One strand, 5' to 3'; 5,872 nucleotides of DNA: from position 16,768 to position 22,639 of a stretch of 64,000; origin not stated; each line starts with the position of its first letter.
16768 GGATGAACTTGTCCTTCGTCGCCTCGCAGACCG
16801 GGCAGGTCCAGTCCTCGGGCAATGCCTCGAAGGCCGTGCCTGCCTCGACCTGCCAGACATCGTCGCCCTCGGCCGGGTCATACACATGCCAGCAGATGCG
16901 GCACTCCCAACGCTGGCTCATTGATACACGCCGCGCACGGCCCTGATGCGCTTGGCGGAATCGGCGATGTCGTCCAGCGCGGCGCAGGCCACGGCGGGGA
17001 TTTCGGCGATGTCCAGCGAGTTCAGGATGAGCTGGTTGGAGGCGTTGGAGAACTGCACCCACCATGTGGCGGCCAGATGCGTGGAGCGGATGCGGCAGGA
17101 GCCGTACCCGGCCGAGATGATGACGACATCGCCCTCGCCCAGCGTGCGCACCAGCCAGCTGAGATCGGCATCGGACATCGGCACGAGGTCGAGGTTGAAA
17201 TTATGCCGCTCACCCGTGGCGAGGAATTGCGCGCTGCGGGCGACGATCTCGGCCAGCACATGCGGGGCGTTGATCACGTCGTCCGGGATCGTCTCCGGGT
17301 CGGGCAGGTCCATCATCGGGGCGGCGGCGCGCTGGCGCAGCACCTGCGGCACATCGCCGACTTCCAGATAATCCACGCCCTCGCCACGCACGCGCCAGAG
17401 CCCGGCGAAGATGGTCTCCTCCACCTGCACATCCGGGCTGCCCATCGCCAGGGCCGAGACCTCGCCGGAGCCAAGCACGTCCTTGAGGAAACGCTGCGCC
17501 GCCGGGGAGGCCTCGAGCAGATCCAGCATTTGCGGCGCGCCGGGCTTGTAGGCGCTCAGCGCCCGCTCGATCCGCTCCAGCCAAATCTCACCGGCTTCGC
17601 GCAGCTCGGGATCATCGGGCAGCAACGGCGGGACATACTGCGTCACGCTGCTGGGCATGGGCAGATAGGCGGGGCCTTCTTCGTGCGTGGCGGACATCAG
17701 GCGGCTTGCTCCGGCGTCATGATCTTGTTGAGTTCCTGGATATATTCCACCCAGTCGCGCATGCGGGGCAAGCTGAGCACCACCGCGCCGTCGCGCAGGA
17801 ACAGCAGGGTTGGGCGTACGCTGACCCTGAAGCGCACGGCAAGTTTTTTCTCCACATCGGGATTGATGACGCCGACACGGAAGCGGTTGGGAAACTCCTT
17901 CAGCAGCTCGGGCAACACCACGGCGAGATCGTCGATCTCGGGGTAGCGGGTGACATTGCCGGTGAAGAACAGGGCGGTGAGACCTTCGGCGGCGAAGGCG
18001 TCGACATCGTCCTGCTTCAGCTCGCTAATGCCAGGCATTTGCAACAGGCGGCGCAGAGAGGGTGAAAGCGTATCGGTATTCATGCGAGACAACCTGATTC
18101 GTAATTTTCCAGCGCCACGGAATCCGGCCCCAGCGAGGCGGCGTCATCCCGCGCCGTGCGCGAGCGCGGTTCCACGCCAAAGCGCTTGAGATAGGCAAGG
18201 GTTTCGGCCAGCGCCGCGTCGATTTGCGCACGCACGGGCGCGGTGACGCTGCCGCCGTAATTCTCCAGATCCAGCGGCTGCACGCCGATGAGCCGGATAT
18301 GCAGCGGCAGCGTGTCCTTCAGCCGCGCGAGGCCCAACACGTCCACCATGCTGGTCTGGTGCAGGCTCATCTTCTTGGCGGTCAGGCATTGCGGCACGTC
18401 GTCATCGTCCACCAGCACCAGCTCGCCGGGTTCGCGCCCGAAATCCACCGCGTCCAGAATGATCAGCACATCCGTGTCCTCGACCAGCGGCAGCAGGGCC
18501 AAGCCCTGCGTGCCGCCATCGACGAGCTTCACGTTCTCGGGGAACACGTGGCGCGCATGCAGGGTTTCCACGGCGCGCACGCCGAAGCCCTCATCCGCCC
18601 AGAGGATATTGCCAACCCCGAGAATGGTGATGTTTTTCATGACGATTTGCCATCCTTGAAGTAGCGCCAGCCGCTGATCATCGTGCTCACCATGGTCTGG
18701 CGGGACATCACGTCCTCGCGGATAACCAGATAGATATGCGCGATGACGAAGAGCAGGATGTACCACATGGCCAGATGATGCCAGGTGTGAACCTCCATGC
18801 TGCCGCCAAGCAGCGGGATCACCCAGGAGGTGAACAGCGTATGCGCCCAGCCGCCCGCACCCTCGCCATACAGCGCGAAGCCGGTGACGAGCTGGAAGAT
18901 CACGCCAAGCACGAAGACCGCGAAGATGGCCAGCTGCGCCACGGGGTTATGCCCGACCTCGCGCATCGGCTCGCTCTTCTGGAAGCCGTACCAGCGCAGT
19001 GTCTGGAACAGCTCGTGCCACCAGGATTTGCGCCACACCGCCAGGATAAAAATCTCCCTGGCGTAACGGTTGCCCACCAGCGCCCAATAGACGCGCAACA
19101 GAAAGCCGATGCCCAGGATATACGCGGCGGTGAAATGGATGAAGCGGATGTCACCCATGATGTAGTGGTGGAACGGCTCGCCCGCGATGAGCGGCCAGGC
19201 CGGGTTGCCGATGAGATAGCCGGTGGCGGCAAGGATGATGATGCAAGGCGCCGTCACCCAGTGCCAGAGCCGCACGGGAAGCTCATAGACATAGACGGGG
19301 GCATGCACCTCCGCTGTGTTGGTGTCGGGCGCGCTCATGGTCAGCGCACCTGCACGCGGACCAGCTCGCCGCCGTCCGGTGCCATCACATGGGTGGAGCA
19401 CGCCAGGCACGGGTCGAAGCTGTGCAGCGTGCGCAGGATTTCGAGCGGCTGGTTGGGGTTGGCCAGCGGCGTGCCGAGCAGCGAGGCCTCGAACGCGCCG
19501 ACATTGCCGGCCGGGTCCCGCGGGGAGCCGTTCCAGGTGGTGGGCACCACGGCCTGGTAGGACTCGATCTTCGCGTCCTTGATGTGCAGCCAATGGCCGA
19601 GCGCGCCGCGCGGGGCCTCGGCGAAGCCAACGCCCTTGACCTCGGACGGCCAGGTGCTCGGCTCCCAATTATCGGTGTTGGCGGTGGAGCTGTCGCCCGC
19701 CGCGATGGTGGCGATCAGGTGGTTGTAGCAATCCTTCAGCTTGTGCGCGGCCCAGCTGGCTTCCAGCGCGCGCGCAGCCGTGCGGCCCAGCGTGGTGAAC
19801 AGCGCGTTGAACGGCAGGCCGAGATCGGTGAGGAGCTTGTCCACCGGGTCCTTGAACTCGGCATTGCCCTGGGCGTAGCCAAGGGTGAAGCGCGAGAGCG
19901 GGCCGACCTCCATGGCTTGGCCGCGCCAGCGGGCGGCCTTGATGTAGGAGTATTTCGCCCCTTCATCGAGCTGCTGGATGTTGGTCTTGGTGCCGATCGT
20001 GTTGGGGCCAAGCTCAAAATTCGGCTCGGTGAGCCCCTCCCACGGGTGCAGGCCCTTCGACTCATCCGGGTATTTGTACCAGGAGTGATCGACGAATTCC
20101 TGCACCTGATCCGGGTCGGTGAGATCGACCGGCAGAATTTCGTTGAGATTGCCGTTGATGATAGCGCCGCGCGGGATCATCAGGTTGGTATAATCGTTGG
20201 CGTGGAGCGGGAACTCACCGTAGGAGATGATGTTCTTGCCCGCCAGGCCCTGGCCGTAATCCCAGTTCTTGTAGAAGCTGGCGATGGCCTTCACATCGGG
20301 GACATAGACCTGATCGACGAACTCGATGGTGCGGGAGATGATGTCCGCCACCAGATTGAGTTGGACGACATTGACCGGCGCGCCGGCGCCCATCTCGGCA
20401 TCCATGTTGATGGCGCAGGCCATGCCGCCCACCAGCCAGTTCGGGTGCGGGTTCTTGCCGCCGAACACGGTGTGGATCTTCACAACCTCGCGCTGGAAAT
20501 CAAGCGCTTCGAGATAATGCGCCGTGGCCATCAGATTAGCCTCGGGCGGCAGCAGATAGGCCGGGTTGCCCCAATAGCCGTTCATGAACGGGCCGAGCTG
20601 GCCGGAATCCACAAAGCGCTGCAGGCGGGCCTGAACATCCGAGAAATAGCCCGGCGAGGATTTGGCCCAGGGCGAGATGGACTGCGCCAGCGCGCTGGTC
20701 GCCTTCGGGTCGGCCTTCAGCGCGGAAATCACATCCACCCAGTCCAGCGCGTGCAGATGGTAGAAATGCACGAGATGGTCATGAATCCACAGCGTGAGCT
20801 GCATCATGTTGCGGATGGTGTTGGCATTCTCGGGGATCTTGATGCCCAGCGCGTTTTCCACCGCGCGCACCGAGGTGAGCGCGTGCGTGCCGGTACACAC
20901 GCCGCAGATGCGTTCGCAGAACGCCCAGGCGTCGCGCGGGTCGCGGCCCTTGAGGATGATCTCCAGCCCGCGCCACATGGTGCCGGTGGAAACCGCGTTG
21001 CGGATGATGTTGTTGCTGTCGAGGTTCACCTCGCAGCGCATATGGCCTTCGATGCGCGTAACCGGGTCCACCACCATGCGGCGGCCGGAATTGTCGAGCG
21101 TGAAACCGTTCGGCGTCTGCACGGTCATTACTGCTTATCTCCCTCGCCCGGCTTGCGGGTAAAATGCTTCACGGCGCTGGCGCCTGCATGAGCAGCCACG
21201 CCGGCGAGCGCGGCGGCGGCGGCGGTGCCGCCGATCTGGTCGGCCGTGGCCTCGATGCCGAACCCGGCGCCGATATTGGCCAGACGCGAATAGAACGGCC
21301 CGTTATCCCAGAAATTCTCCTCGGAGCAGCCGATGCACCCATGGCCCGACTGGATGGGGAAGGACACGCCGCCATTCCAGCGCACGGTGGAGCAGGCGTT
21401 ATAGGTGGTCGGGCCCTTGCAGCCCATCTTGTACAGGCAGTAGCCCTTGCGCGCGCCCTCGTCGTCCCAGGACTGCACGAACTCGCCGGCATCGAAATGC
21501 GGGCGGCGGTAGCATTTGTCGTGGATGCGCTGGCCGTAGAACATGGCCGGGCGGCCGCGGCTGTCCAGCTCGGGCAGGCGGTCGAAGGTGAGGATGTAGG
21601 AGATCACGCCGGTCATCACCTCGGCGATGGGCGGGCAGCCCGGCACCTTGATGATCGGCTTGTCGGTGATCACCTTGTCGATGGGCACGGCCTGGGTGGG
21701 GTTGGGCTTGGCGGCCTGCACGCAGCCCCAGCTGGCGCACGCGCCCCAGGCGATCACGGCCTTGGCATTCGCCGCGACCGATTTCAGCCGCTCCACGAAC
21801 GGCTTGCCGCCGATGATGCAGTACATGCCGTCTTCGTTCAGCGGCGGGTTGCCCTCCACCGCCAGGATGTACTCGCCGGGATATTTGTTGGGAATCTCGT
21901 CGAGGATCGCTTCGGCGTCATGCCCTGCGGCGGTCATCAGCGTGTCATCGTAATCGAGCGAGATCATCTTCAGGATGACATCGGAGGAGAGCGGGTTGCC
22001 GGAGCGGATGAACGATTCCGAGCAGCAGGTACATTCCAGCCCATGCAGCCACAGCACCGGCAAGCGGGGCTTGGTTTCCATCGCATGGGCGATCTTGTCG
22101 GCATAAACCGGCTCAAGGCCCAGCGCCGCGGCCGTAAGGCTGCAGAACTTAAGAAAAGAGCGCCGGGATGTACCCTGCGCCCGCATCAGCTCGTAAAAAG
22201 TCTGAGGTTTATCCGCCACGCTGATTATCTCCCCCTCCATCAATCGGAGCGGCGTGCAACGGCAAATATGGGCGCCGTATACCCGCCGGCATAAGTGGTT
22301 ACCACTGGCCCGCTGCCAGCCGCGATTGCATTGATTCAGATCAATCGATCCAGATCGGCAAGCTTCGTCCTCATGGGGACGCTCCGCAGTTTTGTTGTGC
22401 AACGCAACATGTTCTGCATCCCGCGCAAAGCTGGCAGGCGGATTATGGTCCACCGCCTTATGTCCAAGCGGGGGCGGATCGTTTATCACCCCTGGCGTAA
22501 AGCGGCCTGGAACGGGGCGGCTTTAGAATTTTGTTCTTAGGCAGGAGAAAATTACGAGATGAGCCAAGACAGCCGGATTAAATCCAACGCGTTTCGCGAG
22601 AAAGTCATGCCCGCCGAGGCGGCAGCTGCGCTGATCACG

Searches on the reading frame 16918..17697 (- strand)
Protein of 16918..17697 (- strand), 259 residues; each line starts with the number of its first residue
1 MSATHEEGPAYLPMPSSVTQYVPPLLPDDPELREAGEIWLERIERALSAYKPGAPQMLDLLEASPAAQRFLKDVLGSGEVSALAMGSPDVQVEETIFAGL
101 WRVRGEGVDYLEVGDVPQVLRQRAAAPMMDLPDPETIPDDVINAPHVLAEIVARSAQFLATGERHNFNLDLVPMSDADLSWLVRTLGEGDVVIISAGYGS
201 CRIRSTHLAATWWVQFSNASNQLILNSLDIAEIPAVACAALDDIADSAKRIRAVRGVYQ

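Call 68: search_protein_families(library=pfam, proteins=[window:16918-17697:-], max_evalue=0.00001)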
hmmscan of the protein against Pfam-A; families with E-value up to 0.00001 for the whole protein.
window:16918-17697:- (259 aa): 1 family
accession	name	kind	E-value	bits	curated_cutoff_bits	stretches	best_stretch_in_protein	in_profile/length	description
PF04809.18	HupH_C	-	6.1e-49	165.2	23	2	141-255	1-115/118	HupH hydrogenase expression protein, C-terminal conserved region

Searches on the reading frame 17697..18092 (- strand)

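Call 69: search_protein_families(library=pfam, proteins=[window:17697-18092:-], max_evalue=0.00001)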
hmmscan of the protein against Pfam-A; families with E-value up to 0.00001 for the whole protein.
window:17697-18092:- (131 aa): 1 family
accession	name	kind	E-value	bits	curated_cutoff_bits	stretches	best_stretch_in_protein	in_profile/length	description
PF07449.17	HyaE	-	2.6e-24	85.8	22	1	14-117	3-108/108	Hydrogenase-1 expression protein HyaE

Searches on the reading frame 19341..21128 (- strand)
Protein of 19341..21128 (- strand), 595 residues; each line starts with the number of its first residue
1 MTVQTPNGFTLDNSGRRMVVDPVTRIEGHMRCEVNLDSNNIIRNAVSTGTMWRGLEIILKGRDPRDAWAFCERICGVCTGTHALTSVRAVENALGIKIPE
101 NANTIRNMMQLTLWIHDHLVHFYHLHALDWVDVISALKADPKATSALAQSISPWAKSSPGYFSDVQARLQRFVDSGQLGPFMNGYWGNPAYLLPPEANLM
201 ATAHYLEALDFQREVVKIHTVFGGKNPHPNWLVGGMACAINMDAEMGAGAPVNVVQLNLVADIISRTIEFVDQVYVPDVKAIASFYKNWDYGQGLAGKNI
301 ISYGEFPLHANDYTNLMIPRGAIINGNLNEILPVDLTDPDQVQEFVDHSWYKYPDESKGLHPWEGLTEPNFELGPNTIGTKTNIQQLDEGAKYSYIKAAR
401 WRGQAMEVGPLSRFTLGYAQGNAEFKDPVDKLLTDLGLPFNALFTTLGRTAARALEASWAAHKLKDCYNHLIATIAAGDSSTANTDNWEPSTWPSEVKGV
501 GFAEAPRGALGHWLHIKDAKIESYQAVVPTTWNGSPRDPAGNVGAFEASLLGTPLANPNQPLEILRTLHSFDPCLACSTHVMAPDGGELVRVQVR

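Call 32: search_protein_families(library=pfam, proteins=[window:19341-21128:-], max_evalue=0.00001)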
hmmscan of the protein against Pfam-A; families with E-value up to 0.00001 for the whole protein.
window:19341-21128:- (595 aa): 1 family
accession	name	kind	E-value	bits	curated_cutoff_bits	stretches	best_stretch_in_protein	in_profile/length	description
PF00374.24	NiFeSe_Hases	-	1.5e-223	743.8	25.8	1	53-580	1-508/508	Nickel-dependent hydrogenase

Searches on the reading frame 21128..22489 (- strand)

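Call 32: search_protein_families(library=pfam, proteins=[window:21128-22489:-], max_evalue=0.00001)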
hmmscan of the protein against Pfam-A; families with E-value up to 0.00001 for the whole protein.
window:21128-22489:- (453 aa): 2 families
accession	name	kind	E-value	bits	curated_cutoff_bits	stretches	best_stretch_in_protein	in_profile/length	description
PF14720.11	NiFe_hyd_SSU_C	-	1.9e-32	111.9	27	1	318-399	1-79/80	NiFe/NiFeSe hydrogenase small subunit C-terminal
PF01058.29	Oxidored_q6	-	3.9e-26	91.7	27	1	153-298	1-127/128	NADH ubiquinone oxidoreductase, 20 Kd subunit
